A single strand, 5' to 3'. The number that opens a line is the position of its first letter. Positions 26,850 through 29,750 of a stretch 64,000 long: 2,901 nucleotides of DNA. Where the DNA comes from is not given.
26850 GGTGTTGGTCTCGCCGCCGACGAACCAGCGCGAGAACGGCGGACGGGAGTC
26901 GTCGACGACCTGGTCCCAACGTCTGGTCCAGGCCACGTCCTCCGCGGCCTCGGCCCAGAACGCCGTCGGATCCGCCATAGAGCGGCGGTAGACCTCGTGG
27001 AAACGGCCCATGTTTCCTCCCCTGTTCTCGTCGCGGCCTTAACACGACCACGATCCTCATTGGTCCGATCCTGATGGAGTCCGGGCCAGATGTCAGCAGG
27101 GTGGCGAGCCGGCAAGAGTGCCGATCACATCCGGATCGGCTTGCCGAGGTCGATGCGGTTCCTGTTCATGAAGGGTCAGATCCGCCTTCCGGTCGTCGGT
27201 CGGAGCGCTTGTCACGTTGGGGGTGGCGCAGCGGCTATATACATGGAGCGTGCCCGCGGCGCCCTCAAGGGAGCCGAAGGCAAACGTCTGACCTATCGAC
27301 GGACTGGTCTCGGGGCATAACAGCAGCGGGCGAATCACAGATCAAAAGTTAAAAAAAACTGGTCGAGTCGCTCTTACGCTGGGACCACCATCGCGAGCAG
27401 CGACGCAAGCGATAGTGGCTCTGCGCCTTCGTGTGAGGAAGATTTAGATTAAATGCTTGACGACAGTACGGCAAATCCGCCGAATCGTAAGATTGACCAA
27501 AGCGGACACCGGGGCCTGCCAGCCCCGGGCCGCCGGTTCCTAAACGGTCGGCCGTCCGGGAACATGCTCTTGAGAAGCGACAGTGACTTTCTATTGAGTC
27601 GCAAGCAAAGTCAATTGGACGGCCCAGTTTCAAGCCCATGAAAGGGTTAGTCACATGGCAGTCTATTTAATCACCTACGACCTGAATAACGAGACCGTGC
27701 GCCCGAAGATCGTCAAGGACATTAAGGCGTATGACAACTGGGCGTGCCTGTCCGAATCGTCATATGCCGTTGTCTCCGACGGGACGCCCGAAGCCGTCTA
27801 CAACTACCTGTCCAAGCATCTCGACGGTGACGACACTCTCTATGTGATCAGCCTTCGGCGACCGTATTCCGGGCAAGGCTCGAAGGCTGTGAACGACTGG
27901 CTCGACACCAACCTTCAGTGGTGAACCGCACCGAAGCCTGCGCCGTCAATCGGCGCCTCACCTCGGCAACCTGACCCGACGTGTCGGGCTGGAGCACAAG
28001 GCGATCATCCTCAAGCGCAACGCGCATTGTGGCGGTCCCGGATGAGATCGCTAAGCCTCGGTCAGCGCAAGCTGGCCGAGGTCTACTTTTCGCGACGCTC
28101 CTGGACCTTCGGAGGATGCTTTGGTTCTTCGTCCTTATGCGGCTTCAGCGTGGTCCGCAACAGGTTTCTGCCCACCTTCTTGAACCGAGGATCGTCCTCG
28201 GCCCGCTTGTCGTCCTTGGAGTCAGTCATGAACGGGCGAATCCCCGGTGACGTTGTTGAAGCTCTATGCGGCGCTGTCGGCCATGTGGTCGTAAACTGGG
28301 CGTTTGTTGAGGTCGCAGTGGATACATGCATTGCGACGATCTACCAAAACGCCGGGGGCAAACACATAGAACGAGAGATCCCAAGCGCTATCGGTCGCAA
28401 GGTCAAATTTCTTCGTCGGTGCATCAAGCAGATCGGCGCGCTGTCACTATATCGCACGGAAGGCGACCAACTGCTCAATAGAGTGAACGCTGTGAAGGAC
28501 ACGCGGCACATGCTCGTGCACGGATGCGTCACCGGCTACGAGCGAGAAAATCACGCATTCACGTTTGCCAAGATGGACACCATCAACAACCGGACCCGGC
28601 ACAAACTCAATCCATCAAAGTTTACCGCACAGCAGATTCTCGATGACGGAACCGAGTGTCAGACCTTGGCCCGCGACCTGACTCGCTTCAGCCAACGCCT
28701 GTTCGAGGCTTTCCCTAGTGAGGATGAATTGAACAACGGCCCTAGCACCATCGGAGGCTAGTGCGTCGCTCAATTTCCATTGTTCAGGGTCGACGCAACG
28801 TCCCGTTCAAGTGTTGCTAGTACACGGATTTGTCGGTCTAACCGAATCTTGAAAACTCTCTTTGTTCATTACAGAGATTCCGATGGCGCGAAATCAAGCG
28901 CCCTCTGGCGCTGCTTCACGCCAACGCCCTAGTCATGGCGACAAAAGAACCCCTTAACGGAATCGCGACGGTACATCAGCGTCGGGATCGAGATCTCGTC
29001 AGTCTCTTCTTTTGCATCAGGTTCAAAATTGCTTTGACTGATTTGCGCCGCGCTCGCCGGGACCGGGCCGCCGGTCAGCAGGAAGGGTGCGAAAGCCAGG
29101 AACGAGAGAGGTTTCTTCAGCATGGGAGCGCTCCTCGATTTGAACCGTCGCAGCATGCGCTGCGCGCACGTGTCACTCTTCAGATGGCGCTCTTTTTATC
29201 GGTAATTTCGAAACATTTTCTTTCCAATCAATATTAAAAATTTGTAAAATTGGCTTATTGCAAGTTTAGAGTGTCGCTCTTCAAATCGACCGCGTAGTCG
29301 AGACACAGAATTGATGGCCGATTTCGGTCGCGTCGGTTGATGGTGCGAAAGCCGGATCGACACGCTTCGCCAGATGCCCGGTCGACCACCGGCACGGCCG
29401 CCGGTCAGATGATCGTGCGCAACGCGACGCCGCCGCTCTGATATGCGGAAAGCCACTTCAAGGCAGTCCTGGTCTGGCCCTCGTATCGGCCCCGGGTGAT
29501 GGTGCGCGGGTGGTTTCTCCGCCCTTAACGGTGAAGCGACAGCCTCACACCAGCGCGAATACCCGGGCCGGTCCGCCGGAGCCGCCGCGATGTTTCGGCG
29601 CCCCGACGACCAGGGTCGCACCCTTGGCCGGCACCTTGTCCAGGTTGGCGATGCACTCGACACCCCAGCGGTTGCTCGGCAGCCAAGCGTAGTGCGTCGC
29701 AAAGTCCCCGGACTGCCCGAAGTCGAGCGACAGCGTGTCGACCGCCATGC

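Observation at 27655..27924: Stand-alone Cas2-like protein with no CRISPR array or other cas genes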

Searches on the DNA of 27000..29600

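Call 109: search_rna_families(source=window, start=27000, end=29600, threshold=evalue, max_evalue=1)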
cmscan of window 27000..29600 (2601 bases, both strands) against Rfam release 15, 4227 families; matches with E-value up to 1: 1.
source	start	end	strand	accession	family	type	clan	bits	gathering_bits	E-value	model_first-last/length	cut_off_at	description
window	27632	27655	+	RF01108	BMV3_UPD-PK1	Cis-reg;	-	19.6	38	0.9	1-26/26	no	Pseudoknot of upstream pseudoknot domain (UPD) of the 3'UTR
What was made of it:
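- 27321..27654 (+): Conserved non-coding spacer upstream of the Cas2-like gene. It presumably holds the promoter and 5' UTR, and it contains an IRL-like stretch at 27444-27466. No Rfam family matches (call 109).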
